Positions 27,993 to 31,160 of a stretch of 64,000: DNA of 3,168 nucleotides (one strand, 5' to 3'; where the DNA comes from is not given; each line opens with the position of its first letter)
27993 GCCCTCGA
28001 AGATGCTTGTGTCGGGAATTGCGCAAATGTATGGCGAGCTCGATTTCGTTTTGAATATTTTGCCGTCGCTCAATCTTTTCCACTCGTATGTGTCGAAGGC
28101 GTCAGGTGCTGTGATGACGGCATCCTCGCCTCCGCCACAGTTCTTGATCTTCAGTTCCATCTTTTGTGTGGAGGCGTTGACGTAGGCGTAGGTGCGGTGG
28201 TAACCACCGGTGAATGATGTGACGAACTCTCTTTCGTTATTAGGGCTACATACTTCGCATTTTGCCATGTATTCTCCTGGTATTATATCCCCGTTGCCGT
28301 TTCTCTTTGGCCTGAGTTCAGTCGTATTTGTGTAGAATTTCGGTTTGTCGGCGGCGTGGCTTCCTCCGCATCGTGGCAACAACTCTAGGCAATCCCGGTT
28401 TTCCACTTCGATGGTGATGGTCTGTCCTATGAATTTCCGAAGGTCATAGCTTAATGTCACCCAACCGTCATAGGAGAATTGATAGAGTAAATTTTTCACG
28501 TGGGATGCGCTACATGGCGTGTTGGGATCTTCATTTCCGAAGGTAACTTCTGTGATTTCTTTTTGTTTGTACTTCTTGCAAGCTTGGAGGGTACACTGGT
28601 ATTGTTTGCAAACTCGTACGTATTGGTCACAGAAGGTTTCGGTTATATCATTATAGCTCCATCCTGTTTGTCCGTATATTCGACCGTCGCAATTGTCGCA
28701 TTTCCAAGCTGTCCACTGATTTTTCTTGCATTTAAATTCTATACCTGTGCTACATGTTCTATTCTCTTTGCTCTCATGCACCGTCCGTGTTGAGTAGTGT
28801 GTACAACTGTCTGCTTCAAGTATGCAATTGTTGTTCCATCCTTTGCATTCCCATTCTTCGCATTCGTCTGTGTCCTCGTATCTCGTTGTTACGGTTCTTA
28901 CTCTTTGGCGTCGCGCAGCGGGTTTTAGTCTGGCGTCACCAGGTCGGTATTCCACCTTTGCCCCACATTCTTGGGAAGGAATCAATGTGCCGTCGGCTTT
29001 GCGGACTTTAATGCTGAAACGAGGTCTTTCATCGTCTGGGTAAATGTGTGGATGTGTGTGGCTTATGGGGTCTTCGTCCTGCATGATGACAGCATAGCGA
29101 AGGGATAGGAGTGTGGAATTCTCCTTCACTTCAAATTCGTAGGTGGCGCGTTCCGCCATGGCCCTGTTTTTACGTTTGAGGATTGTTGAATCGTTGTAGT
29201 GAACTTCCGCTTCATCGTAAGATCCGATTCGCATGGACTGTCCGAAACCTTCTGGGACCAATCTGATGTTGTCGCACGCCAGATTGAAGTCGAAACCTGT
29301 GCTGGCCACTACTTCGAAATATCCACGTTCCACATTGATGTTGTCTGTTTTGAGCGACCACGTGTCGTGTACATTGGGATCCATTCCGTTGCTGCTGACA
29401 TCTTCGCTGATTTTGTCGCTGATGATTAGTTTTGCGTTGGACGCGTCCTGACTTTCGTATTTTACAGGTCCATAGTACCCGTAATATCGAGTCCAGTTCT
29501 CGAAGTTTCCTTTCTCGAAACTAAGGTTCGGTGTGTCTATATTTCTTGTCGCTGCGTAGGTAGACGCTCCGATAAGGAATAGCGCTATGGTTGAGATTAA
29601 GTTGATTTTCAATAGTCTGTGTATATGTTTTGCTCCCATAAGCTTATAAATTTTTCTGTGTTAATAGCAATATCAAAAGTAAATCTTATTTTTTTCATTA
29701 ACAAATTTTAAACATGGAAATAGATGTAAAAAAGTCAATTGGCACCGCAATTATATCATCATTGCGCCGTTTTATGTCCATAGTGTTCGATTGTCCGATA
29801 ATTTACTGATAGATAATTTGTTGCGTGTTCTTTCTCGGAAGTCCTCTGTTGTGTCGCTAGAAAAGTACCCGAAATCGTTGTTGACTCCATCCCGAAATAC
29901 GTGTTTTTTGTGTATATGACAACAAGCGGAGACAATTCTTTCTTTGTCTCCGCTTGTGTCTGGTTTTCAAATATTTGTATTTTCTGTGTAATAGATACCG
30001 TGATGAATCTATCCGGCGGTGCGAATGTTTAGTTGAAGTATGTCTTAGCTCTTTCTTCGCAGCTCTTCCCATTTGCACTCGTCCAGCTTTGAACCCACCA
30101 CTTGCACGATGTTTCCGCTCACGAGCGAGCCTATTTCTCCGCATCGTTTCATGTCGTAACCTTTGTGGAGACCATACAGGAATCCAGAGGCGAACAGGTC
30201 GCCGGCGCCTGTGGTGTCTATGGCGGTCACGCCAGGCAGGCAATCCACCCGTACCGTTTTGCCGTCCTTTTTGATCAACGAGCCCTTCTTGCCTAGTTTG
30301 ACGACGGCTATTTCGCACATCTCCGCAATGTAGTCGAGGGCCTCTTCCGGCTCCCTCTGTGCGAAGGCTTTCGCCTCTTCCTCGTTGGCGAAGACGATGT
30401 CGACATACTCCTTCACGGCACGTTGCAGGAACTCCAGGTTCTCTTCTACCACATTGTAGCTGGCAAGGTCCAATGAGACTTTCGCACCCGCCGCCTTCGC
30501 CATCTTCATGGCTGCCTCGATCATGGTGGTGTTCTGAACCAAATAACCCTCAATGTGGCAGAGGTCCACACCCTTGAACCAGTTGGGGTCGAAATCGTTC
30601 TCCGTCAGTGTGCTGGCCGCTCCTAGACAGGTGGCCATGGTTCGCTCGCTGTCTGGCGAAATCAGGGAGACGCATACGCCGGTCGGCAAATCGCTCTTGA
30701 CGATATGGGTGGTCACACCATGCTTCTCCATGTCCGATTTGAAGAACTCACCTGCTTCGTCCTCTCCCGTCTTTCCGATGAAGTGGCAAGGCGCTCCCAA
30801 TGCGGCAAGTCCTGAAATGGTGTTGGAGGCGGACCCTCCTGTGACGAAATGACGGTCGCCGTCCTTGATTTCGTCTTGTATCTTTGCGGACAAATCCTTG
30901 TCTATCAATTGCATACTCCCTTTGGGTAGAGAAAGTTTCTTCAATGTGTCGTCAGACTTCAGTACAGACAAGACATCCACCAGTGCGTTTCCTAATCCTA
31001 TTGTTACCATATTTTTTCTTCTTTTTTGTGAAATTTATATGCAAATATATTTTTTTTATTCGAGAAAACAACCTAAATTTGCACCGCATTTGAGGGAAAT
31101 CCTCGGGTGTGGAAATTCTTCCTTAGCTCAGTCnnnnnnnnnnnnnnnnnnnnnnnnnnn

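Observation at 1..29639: Two tandem paralogous giant adhesin genes fill nearly half the window; at least one is T9SS type-B sorted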

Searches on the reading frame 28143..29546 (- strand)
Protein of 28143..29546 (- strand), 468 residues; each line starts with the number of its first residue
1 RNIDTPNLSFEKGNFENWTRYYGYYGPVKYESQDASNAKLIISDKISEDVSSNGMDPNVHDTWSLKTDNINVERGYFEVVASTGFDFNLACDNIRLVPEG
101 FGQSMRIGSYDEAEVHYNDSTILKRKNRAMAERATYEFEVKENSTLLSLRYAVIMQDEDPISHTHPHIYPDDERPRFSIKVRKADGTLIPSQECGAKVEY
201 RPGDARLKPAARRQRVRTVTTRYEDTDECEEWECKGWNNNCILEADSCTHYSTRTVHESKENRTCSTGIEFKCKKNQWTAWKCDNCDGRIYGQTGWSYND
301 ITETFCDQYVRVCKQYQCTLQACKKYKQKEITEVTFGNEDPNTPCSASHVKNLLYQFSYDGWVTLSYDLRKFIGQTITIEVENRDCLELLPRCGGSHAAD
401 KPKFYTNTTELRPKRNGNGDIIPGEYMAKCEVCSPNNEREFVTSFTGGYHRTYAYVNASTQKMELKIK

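Call 37: find_homologous_proteins(query=A1, max_evalue=0.00001)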
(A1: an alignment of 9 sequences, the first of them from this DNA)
Query A1 (9 sequences) (468 aa, profile of the alignment): 12 proteins with E <= 0.00001 among 1877 candidates.
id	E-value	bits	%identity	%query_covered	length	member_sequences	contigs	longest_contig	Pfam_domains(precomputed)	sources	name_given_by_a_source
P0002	1.7e-121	424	37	39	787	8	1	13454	PF19081.7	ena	-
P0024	3.3e-78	282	56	100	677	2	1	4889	-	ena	-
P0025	2.3e-68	249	33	100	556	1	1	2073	-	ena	-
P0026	1.1e-67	247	90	59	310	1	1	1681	-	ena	-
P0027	1.3e-65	240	44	100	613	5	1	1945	-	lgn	-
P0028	8.7e-44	168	38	48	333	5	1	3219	-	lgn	-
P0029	8.3e-43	165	41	40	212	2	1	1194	-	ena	-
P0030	6.1e-42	162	37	54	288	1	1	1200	-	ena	-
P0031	3.2e-35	140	70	40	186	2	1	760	-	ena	-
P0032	1.5e-25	109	30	28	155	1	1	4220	-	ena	-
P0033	2.5e-23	101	99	23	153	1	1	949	-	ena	-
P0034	2.5e-20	91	47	23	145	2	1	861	-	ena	-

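Call 51: search_protein_representatives(alignment_id=A1)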
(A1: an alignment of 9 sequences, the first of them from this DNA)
Query: 9 sequences, 322 profile positions. Proteins with E-value up to 0.001 (for the whole library): 1398; up to 1e-10: 225; up to 1e-30: 40. The best 150 are listed.
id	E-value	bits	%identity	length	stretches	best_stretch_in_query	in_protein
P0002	5.4e-122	423.8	-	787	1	1-322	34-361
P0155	4.1e-94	332.2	-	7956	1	1-322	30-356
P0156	4.2e-88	312.5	-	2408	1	2-322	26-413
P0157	6.6e-80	285.5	-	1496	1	1-322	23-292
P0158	1.2e-76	274.8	-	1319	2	1-263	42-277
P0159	8.0e-74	265.5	-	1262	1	1-322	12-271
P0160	1.8e-72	261.1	-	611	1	2-321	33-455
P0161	1.1e-68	248.6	-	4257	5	111-319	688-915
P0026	3.5e-68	247.0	-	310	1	1-202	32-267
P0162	2.2e-66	241.1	-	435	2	65-286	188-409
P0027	4.0e-66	240.2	-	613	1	1-322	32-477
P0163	3.5e-65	237.1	-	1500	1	2-322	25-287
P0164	2.3e-64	234.4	-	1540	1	1-321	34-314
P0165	4.1e-62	227.0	-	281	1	2-314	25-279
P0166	3.0e-61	224.2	-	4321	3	2-319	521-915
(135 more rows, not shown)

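Call 54: predict_structure(alignment_id=A2)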
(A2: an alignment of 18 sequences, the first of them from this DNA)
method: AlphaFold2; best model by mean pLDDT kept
length: 468 residues; sequences in the alignment: 18
mean_pLDDT: 73.7   pTM: 0.65
mean pLDDT of the five models: 73.7, 73.0, 71.8, 70.6, 68.6
residues with pLDDT >= 90: 102; 70-90: 199; 50-70: 82; < 50: 85
segments of 3 or more residues with pLDDT < 50: 31-41, 51-58, 116-125, 163-168, 261-296, 398-409
pLDDT, mean of each block of 10 residues (from residue 1): 88 93 70 43 58 46 74 75 85 87 91 55 57 95 94 83 47 77 92 79 84 81 87 80 82 72 45 39 41 52 81 78 87 76 84 88 93 96 80 53 46 73 68 69 68 93 81
secondary structure, 60 per line:
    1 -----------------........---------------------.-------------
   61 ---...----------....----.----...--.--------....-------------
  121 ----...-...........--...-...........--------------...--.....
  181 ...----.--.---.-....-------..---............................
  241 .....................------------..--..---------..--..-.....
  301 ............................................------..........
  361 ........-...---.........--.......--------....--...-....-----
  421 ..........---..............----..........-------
elements in order: E18-25 E64-66 E77-80 E104-107 E129-139 E146-156 E176-183 E197-200 E213-261 E296-344 H351-356 E357-368 E376-384 E387-393 H402-405 E412-415 E421-430 E434-447 E452-461
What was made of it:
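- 28143..29546 (-): Gene 1 head domain (aa 32-499). It has no Pfam or NCBIfam model. The core is a beta-sandwich like carbohydrate-binding modules. AF2 model: pLDDT 73.7, pTM 0.65 (call 54).
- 28515..28910 (-): Cysteine-rich insert in the gene 1 head (aa about 244-375), predicted to form one very long beta-hairpin. AF2 strands 213-261 and 296-344 of the model, pLDDT about 72-87 (call 54).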

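Call 59: fold_search(model_id=the predicted structure, library=pdb)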
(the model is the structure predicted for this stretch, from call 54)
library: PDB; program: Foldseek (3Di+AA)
matches with E <= 10: 587; with E <= 0.001: 0
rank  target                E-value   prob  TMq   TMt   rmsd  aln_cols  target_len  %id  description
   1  8iqe_C                8.9e-03  0.97  0.15  0.13   7.6       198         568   11  Crystal structure of tetrameric K2-2 TSP (released 2024-02-21)
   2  8iqe_A                1.1e-02  0.97  0.16  0.13   7.2       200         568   12  Crystal structure of tetrameric K2-2 TSP (released 2024-02-21)
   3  3j31_P                1.6e-02  0.04  0.06  0.07  41.0       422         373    9  Life in the extremes: atomic structure of Sulfolobus Turreted Icosahedral Virus (released 2013-05-01)
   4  4ind_A                1.9e-02  0.06  0.07  0.08  36.6       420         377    7  The Triple Jelly Roll Fold and Turret Assembly in an Archaeal Virus (released 2013-01-23)
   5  8iq9_A                2.0e-02  0.93  0.15  0.13   7.6       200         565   12  Crystal structure of trimeric K2-2 TSP in complex with tetrasaccharide and octasaccharide (released 2024-02-21)
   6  6za2_A                2.0e-02  0.04  0.06  0.04  34.5       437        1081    8  Crystal structure of dimeric latent PorU from Porphyromonas gingivalis (released 2021-09-29)
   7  4het_B                2.4e-02  0.14  0.11  0.14  36.0       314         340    9  Crystal structure of a putative glycoside hydrolase (BT3745) from Bacteroides thetaiotaomicron VPI-5482 at 2.10 A reso (released 2012-10-24)
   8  7vrp_I                2.6e-02  0.06  0.09  0.10  37.8       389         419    9  Structure of infectious bursal disease virus Gx strain (released 2022-03-30)
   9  3ide_B                2.6e-02  0.04  0.08  0.08  35.6       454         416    9  Structure of IPNV subviral particle (released 2009-12-29)
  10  3see                  2.8e-02  0.20  0.11  0.20  32.9       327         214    7  Crystal structure of a putative sugar binding protein (BT_4411) from Bacteroides thetaiotaomicron VPI-5482 at 1.25 A res (released 2011-08-03)
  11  8iqe_D                3.1e-02  0.91  0.15  0.13   8.5       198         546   12  Crystal structure of tetrameric K2-2 TSP (released 2024-02-21)
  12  2df7_H                3.1e-02  0.05  0.10  0.10  35.5       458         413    9  Crystal structure of infectious bursal disease virus VP2 subviral particle (released 2006-06-27)
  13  2gsy_E                3.3e-02  0.04  0.08  0.09  35.4       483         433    7  The 2.6A structure of Infectious Bursal Virus Derived T=1 Particles (released 2006-07-18)
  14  2df7_F                3.5e-02  0.05  0.10  0.11  35.8       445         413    8  Crystal structure of infectious bursal disease virus VP2 subviral particle (released 2006-06-27)
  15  8iq5_D                3.9e-02  0.89  0.15  0.13   7.6       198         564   12  Crystal structure of trimeric K2-2 TSP (released 2024-02-21)
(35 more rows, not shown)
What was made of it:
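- Tried and rejected: Foldseek on the full gene 1 head gave nothing at E<=1e-3, because the long insert dominates the model (call 59).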

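Call 60: search_solved_structures(query=A2, max_evalue=1)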
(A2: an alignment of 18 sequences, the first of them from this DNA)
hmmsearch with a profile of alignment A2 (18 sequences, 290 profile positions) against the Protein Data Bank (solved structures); distinct sequences matched with E-value up to 1: 1.
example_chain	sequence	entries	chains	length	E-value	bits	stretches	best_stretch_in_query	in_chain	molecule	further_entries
8xmz_A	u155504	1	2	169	0.74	12.6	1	5-33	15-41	T9SS C-terminal target domain-containing protein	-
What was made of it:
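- On Carbohydrate-binding module (head domain): The profile search against PDB sequences gave only E = 0.74 (call 60).
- Tried and rejected: A profile of the head against PDB sequences gave nothing (call 60).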

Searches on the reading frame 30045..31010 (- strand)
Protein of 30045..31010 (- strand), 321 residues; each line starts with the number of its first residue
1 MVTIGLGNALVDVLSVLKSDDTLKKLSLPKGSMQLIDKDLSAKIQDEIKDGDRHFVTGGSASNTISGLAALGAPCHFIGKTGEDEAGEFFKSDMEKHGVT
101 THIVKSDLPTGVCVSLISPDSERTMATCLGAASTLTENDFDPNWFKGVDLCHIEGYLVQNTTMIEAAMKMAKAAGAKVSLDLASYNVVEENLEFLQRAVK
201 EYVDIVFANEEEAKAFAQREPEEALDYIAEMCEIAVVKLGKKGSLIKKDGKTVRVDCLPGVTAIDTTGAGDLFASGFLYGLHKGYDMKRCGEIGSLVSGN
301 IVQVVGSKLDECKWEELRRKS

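Call 13: search_protein_families(library=pfam, proteins=[window:30048-31010:-], max_evalue=0.001)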
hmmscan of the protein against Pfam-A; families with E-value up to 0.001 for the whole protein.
window:30048-31010:- (321 aa): 1 family
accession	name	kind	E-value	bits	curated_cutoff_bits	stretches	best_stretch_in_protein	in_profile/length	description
PF00294.29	PfkB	-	2.6e-52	178.5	25.8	1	46-308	24-296/302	pfkB family carbohydrate kinase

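Call 14: search_protein_families(library=ncbifam, proteins=[window:30048-31010:-], max_evalue=0.001)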
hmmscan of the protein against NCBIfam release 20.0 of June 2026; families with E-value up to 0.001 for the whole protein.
window:30048-31010:- (321 aa): 22 families
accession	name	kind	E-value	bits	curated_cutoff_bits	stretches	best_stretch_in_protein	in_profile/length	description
NF041134.1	R1P_kin_Thcocales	equivalog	1.4e-31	110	500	1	45-320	24-281/291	ADP-dependent ribose-1-phosphate kinase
TIGR04382.1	myo_inos_iolC_N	equivalog_domain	3e-30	105.6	300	1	57-306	33-294/309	5-dehydro-2-deoxygluconokinase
TIGR02152.1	D_ribokin_bact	equivalog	2.5e-28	99.3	299.65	1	47-308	24-287/298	ribokinase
NF053626.1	RibKinHalex1628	equivalog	1.2e-27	97.2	330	1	53-295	33-266/293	ATP-dependent ribose-1-phosphate kinase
NF006957.1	PRK09434.1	equivalog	3.9e-23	82.4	450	1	46-289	13-268/302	fructokinase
NF040938.1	KDG_KDGal_kin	equivalog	2.9e-22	79.1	400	1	58-306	30-288/305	bifunctional 2-dehydro-3-deoxygluconokinase/2-dehydro-3-deoxygalactonokinase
NF007321.0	PRK09813.1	equivalog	3.3e-21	76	247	1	52-306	19-259/261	fructoselysine 6-kinase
NF008353.0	PRK11142.1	equivalog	4.8e-19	69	341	1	52-289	33-271/307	ribokinase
NF011655.0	PRK15074.1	subfamily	5.2e-18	65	367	1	3-243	36-289/434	inosine/guanosine kinase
TIGR03168.1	1-PFK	subfamily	3.7e-15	55.6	216.4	1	58-308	35-288/305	hexose kinase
TIGR02198.1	rfaE_dom_I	equivalog_domain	2.1e-13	50.1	345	2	58-109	47-100/315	D-glycero-beta-D-manno-heptose-7-phosphate kinase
NF049991.1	TagKinase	equivalog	3e-13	49.2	420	1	62-295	45-289/321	tagatose kinase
TIGR03828.1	pfkB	equivalog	4.7e-13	48.8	292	1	64-309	41-289/305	1-phosphofructokinase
NF041320.1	pfkB_Halo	equivalog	4.2e-12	46.1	400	1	51-312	30-287/302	1-phosphofructokinase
NF041633.1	trifunc_aldol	exception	1.2e-11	43.8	700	1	57-216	272-442/580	KHG/KDPG aldolase/sugar kinase fusion protein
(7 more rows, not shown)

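Call 17: find_encoding_contigs(protein=window:30045-31010:-, flank=10000, max_places=4)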
Protein window:30045-31010:- (321 aa): 15 contigs read that carry it; 4 places shown.
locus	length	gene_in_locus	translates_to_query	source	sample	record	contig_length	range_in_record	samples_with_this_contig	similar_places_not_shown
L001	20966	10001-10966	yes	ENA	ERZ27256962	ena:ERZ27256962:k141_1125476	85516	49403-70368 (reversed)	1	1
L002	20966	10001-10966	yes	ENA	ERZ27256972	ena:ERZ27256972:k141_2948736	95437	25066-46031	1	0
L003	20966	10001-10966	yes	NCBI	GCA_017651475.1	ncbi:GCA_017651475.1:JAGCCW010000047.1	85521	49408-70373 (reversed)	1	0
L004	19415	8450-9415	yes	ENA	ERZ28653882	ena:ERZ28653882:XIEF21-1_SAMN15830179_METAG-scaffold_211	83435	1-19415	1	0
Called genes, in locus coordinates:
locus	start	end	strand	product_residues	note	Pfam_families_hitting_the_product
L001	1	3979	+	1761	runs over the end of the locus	-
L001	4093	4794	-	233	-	PF02146:SIR2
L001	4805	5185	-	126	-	-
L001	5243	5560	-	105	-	PF00085:Thioredoxin, PF04756:OST3_OST6, PF13899:Thioredoxin_7 (weak), PF13098:Thioredoxin_2, PF13905:Thioredoxin_8 (faint)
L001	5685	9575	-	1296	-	PF02811:PHP, PF07733:DNA_pol3_alpha, PF17657:DNA_pol3_finger, PF14579:HHH_6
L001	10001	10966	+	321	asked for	PF00294:PfkB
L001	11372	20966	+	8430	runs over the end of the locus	-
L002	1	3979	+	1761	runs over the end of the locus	-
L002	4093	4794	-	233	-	PF02146:SIR2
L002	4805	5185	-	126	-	-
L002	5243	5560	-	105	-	PF00085:Thioredoxin, PF04756:OST3_OST6, PF13899:Thioredoxin_7 (weak), PF13098:Thioredoxin_2, PF13905:Thioredoxin_8 (faint)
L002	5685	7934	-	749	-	PF07733:DNA_pol3_alpha, PF17657:DNA_pol3_finger, PF14579:HHH_6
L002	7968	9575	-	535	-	PF02811:PHP, PF07733:DNA_pol3_alpha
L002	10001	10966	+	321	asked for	PF00294:PfkB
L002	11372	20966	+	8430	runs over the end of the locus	-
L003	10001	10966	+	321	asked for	PF00294:PfkB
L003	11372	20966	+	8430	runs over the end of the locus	-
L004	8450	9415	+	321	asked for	PF00294:PfkB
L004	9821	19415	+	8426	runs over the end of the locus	-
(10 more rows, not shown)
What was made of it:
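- Real, selected gene: independent assemblies call it at 8426 or 8430 aa (call 17).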
